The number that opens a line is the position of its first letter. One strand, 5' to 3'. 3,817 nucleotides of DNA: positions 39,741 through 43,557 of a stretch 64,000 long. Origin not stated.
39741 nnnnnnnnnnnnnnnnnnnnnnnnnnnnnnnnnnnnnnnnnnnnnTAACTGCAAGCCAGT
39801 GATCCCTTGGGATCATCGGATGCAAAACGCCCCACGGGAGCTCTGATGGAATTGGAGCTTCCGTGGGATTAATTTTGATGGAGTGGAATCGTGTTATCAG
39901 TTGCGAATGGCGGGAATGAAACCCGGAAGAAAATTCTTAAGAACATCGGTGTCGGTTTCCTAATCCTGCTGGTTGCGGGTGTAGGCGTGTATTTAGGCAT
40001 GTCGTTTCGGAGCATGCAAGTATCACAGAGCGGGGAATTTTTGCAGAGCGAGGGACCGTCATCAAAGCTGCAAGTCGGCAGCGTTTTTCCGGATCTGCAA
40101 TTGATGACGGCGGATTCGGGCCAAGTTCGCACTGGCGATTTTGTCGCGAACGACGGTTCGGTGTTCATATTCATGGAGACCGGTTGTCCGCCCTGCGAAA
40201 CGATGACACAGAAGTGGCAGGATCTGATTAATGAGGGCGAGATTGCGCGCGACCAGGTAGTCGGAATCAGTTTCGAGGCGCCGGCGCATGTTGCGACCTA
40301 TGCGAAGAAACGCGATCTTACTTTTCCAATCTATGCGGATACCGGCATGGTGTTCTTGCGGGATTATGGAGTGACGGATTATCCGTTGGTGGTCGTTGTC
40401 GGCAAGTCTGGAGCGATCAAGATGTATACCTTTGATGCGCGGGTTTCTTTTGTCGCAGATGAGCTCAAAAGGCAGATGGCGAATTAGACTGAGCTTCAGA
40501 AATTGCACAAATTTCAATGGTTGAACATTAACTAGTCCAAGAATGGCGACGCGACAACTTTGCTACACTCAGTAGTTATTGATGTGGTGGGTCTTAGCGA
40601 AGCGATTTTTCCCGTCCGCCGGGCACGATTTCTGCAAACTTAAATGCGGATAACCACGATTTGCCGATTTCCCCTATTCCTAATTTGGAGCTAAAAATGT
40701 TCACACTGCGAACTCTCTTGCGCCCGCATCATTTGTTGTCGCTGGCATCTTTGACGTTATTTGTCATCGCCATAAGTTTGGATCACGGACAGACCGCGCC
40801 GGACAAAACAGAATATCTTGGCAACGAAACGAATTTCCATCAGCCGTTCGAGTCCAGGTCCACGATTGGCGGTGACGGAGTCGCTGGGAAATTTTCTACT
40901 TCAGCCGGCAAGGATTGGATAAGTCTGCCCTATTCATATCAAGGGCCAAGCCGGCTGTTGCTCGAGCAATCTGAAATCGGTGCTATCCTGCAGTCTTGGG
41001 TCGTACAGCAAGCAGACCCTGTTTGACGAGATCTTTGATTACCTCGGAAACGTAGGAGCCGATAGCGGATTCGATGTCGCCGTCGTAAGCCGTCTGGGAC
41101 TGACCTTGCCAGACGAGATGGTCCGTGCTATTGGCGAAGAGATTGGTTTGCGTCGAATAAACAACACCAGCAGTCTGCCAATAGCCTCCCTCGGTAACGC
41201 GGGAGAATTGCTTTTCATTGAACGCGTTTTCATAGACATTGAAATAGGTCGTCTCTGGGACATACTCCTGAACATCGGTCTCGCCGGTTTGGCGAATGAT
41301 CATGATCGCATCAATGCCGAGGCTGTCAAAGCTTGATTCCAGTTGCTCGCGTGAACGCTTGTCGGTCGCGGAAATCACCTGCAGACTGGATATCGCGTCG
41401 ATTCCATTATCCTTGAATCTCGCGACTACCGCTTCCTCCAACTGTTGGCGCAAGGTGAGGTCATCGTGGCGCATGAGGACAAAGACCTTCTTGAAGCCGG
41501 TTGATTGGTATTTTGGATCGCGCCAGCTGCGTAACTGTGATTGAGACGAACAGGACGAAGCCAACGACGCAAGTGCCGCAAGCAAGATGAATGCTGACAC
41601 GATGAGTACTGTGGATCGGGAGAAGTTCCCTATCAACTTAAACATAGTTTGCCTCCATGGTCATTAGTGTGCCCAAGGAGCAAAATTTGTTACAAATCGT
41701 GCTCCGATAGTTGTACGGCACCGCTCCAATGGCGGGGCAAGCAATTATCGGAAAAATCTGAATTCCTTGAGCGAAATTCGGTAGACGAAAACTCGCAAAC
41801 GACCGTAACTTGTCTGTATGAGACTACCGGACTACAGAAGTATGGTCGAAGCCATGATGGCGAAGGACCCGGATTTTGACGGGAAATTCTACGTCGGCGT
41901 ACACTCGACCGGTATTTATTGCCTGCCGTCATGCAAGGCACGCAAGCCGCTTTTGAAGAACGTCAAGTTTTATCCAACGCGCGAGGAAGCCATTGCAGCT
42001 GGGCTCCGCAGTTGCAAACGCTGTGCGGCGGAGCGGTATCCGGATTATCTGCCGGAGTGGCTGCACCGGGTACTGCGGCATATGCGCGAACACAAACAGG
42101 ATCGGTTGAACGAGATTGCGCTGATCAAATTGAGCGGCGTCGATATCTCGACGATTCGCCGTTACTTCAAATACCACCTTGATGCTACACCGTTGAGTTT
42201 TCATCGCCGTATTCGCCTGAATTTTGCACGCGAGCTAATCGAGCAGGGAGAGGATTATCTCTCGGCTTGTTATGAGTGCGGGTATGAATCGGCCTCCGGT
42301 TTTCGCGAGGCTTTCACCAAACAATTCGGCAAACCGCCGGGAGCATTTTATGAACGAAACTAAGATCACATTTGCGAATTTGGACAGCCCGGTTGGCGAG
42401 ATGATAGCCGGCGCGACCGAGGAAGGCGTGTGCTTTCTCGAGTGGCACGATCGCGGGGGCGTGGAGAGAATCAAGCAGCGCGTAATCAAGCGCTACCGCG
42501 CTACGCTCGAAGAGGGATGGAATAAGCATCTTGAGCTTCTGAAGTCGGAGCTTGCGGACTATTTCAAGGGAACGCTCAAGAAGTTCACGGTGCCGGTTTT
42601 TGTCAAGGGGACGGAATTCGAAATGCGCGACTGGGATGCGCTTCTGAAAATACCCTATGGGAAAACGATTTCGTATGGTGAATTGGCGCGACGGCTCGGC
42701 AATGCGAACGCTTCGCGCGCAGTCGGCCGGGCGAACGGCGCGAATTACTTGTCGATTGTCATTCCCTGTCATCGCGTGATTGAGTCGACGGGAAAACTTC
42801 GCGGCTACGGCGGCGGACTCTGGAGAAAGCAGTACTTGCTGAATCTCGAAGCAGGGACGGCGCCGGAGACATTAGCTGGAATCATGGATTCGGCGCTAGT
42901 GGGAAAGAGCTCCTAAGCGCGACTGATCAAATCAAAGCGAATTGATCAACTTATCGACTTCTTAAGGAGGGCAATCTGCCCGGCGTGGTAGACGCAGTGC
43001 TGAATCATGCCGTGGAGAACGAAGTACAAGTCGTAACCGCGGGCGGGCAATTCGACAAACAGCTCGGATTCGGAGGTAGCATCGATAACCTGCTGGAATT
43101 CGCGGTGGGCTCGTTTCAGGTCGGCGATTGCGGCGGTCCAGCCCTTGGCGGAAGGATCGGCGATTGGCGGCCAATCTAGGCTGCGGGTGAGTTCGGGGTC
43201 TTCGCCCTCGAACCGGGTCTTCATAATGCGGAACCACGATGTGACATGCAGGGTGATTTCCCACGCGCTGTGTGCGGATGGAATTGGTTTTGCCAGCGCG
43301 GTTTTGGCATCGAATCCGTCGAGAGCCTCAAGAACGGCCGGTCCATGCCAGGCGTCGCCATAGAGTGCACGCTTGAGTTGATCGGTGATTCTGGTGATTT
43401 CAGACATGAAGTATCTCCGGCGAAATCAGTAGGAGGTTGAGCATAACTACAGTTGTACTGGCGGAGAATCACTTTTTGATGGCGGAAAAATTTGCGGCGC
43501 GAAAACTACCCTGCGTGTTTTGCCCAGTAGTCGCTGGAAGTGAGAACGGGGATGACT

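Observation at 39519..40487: Secreted 8-Cys mini-protein encoded with a dedicated membrane-anchored CPPC thiol:disulfide oxidoreductase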

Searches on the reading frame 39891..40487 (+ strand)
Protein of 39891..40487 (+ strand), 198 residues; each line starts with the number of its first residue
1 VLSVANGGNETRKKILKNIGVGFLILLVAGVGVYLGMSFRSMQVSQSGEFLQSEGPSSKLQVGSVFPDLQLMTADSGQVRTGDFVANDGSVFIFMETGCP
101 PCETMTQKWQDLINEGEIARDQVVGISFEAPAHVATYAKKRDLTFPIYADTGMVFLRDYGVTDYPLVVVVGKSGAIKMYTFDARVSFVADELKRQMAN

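Call 3: search_protein_families(library=pfam, proteins=[window:39891-40487:+], max_evalue=0.1)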
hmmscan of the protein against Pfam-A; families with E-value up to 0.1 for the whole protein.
window:39891-40487:+ (198 aa): 5 families
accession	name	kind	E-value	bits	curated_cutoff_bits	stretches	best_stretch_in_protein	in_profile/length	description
PF00578.27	AhpC-TSA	-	1.7e-15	57.5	26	1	62-177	1-122/124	AhpC/TSA family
PF08534.16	Redoxin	-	5.4e-11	42.9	26.6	1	61-177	1-129/148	Redoxin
PF13905.12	Thioredoxin_8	-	0.0021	18.8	27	1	93-176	7-94/94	Thioredoxin-like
PF05988.18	DUF899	-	0.03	14.3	27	1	96-172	82-158/224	Bacterial protein of unknown function (DUF899)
PF13098.12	Thioredoxin_2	-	0.036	14.8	27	1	90-173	8-85/104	Thioredoxin-like domain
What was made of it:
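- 39891..40487 (+): Gene for a 198-aa membrane-anchored TlpA/ResA-like thiol:disulfide oxidoreductase (GTG start, preceded by GGAGTGG). Pfam AhpC-TSA 1.7e-15 and Redoxin 5.4e-11 (call 3).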

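Call 4: search_protein_families(library=ncbifam, proteins=[window:39891-40487:+], max_evalue=0.1)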
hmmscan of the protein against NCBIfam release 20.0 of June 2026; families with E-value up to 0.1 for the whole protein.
window:39891-40487:+ (198 aa): 6 families
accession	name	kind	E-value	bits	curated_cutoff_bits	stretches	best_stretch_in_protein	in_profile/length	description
NF002854.0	PRK03147.1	subfamily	4.8e-09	36.3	170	1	58-178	34-154/176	thiol-disulfide oxidoreductase ResA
NF006960.0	PRK09437.1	equivalog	4.3e-08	33.2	140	1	59-163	3-107/156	thioredoxin-dependent thiol peroxidase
NF041202.1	StoA_CxxC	exception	0.00019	21.4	210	1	91-177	56-145/163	endospore biogenesis thiol-disulfide oxidoreductase StoA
NF053650.1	PerredPrxQDein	equivalog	0.00063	19.7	260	1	66-161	1-95/148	thioredoxin-dependent peroxiredoxin PrxQ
NF040769.1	SelL_rel_redox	subfamily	0.0007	19.3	120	1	66-165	3-104/173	SelL-related redox protein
TIGR00412.2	redox_disulf_2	subfamily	0.025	15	62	0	96-119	6-29/75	MTH895/ArsE family thioredoxin-like protein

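Call 19: find_homologous_proteins(query=window:39891-40487:+, max_evalue=1e-10)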
Query window:39891-40487:+ (198 aa): 13 proteins with E <= 1e-10 among 175 candidates.
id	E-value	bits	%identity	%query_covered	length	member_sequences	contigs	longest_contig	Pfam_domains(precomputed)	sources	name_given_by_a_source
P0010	2.3e-122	423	97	100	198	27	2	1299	PF08534.17,PF00578.28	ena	-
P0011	8.1e-107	373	83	99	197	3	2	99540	PF08534.17,PF00578.28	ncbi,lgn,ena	ncbi:MAG: TlpA disulfide reductase family protein [Candidatus Zixiibacteriota bacterium]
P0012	3.0e-97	341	81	94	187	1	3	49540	PF08534.17,PF00578.28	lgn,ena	-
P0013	6.4e-96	337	92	84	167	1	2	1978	PF08534.17,PF00578.28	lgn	-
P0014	1.5e-91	323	75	93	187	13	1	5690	PF08534.17,PF00578.28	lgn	-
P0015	1.3e-90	320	75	93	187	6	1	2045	PF08534.17,PF00578.28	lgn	-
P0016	7.6e-90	317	75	93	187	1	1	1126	PF08534.17,PF00578.28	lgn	-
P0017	2.6e-88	312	73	96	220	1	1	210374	PF08534.17,PF00578.28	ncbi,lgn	-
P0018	2.0e-85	303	70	93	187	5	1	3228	PF08534.17,PF00578.28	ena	-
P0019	3.5e-85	302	71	94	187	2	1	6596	PF08534.17,PF00578.28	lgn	-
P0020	5.7e-85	301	69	94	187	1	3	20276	PF08534.17,PF00578.28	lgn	-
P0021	2.1e-68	247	60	94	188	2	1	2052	PF08534.17,PF00578.28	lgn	-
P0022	2.7e-66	241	58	94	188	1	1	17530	PF08534.17,PF00578.28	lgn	-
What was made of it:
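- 39891..40487 (+): Zixiibacteriota]' (call 19).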

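Call 40: search_solved_structures(query=window:39891-40487:+, max_evalue=0.001, show_alignments=2)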
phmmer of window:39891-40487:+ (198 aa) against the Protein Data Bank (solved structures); distinct sequences matched with E-value up to 0.001: 1.
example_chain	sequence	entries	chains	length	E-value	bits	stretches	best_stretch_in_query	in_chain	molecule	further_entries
4nmu_A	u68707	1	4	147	3e-05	26.8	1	57-176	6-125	Thiol-disulfide oxidoreductase ResA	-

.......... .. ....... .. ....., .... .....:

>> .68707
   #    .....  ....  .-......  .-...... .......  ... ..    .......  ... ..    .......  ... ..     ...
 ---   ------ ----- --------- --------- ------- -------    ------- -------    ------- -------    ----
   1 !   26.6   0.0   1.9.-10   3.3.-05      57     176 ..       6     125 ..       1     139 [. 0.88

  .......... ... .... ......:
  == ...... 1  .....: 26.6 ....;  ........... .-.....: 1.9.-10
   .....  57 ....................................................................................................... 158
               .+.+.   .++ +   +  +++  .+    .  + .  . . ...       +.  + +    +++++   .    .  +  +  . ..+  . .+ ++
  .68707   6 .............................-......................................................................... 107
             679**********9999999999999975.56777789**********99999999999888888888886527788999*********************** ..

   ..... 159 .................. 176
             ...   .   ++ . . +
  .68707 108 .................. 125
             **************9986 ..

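Call 65: find_encoding_contigs(protein=P0012, flank=3000, max_places=3)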
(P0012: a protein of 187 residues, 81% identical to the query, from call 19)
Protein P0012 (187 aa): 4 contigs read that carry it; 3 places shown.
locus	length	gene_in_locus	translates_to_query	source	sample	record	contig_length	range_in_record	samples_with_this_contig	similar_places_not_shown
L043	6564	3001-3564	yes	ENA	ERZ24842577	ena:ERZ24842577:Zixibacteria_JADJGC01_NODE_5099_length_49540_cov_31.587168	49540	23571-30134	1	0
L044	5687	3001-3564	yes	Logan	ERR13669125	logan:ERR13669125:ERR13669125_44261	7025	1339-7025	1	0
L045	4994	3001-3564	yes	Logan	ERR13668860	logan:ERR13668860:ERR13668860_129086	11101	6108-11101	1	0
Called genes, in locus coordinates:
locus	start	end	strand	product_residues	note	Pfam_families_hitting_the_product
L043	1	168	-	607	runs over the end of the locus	PF00664:ABC_membrane, PF00005:ABC_tran, PF02463:SMC_N (faint)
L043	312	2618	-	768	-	PF01074:Glyco_hydro_38N (weak), PF03065:Glyco_hydro_57, PF09094:AmyA-A_glucT_m, PF09095:AmyA-gluTrfs_C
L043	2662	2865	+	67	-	-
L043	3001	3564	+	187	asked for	PF00578:AhpC-TSA, PF08534:Redoxin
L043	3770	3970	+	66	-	-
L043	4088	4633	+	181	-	PF02805:Ada_Zn_binding, PF12833:HTH_18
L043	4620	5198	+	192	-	PF01035:DNA_binding_1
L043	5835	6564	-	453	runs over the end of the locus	PF00919:UPF0004, PF04055:Radical_SAM, PF01938:TRAM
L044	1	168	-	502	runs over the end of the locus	?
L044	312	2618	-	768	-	PF01074:Glyco_hydro_38N (weak), PF03065:Glyco_hydro_57, PF09094:AmyA-A_glucT_m, PF09095:AmyA-gluTrfs_C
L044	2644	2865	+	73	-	-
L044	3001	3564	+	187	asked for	PF00578:AhpC-TSA, PF08534:Redoxin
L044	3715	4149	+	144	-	-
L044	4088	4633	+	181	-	PF02805:Ada_Zn_binding, PF12833:HTH_18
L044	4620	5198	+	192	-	PF01035:DNA_binding_1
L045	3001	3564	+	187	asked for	PF00578:AhpC-TSA, PF08534:Redoxin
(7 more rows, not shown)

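Call 66: find_encoding_contigs(protein=P0020, flank=3000, max_places=3)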
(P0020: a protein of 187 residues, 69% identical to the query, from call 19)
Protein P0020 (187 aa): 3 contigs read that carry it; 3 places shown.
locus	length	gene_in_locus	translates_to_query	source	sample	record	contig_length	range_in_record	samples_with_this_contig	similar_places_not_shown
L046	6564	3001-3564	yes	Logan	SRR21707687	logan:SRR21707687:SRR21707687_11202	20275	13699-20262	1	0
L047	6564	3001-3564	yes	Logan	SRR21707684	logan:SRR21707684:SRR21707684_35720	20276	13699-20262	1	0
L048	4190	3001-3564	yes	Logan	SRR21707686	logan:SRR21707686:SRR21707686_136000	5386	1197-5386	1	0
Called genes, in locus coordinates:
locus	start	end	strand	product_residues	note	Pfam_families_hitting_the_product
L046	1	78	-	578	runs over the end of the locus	PF00664:ABC_membrane, PF00005:ABC_tran, PF02463:SMC_N (faint)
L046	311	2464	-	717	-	PF01074:Glyco_hydro_38N (faint), PF03065:Glyco_hydro_57, PF09094:AmyA-A_glucT_m, PF09095:AmyA-gluTrfs_C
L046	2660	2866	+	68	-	-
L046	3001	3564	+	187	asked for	PF00578:AhpC-TSA, PF08534:Redoxin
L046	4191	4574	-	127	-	-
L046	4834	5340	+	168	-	PF02805:Ada_Zn_binding, PF12833:HTH_18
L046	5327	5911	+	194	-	PF01035:DNA_binding_1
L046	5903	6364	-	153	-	PF04978:MST (weak), PF12867:DinB_2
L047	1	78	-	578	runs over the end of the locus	PF00664:ABC_membrane, PF00005:ABC_tran, PF02463:SMC_N (faint)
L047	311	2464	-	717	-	PF01074:Glyco_hydro_38N (weak), PF03065:Glyco_hydro_57, PF09094:AmyA-A_glucT_m, PF09095:AmyA-gluTrfs_C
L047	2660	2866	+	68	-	-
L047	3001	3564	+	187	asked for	PF00578:AhpC-TSA, PF08534:Redoxin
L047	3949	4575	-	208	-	-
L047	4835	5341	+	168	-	PF02805:Ada_Zn_binding, PF12833:HTH_18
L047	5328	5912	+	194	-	PF01035:DNA_binding_1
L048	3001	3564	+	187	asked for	PF00578:AhpC-TSA, PF08534:Redoxin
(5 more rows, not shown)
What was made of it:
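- Redoxin-first look-ups always find the peptide upstream (calls 65, 66).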

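Call 72: search_solved_structures(query=A6, max_evalue=0.001)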
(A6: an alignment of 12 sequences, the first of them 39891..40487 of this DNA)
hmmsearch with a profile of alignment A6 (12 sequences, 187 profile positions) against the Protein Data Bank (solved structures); distinct sequences matched with E-value up to 0.001: 32.
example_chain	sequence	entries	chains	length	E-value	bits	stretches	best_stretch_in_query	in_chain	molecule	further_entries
4nmu_A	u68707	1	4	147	7.7e-11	44.5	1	45-168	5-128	Thiol-disulfide oxidoreductase ResA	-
2yp6_A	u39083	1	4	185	1.7e-08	36.8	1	22-184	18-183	THIOREDOXIN FAMILY PROTEIN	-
3erw_A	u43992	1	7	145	2e-08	36.6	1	79-168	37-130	Sporulation thiol-disulfide oxidoreductase A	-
2h1b_A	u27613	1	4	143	2.4e-08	36.4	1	51-166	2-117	Thiol-disulfide oxidoreductase resA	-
1st9_A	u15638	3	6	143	3.2e-08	35.9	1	51-166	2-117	Thiol-disulfide oxidoreductase resA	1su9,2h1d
2l5o_A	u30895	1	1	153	3.3e-08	35.9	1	59-167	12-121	Putative thioredoxin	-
2f9s_A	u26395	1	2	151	3.8e-08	35.7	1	51-166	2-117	Thiol-disulfide oxidoreductase resA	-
5epf_A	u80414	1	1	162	4.4e-08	35.5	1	46-152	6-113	Peroxiredoxin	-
4hqz_A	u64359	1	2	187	4.6e-08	35.4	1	33-184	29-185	Thioredoxin family protein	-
3c71_A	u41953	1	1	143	1.4e-07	33.8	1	51-166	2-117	Thiol-disulfide oxidoreductase resA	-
5um7_A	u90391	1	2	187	8.6e-07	31.3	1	12-173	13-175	Thioredoxin signature protein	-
3kcm_A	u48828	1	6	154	1e-06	31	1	54-167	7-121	Thioredoxin family protein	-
2cx3_A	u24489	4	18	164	1.1e-06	30.9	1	49-151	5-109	bacterioferritin comigratory protein | Thiol peroxidase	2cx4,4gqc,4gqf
4fyu_A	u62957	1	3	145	1.6e-06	30.4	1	57-168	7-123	Thioredoxin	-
2m72_A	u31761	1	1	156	2.1e-06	30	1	49-166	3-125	Uncharacterized thioredoxin-like protein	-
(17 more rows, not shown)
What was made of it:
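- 39891..40487 (+): A profile of the subfamily matches PDB ResA (7.7e-11), Etrx1/2 and StoA (call 72).
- The nearest characterised relatives of the redoxin are reductants (call 72). The redoxin belongs to the AhpC-TSA/TlpA superfamily of reductants (calls 3, 72).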

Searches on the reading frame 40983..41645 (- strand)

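Call 3: search_protein_families(library=pfam, proteins=[window:40983-41645:-], max_evalue=0.1)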
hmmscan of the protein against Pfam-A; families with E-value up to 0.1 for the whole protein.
window:40983-41645:- (220 aa): 1 family
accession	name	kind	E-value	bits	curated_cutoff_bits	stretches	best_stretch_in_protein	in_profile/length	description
PF11173.13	DUF2960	-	0.03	15.2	27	0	26-56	46-76/79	Protein of unknown function (DUF2960)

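Call 4: search_protein_families(library=ncbifam, proteins=[window:40983-41645:-], max_evalue=0.1)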
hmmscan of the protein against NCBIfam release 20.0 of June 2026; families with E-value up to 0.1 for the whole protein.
window:40983-41645:- (220 aa): 0 families

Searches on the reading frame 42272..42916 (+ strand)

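Call 3: search_protein_families(library=pfam, proteins=[window:42272-42916:+], max_evalue=0.1)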
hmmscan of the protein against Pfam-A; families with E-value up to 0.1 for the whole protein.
window:42272-42916:+ (214 aa): 2 families
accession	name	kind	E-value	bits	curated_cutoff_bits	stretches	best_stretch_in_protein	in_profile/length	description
PF01035.26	DNA_binding_1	-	2.4e-31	107.8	27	1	116-194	2-80/81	6-O-methylguanine DNA methyltransferase, DNA binding domain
PF02870.21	Methyltransf_1N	-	0.00049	21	21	1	37-109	6-69/71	6-O-methylguanine DNA methyltransferase, ribonuclease-like domain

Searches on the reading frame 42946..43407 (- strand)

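Call 79: search_protein_families(library=pfam, proteins=[window:42946-43407:-], max_evalue=0.001)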
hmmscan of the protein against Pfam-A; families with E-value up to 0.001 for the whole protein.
window:42946-43407:- (153 aa): 2 families
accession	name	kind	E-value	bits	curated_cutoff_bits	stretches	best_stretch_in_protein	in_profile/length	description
PF12867.12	DinB_2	-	3.1e-11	44.3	24.8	1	24-145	8-128/128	DinB superfamily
PF04978.18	MST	-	1.3e-05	26.1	27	1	24-151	12-146/149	Mycothiol-S-transferase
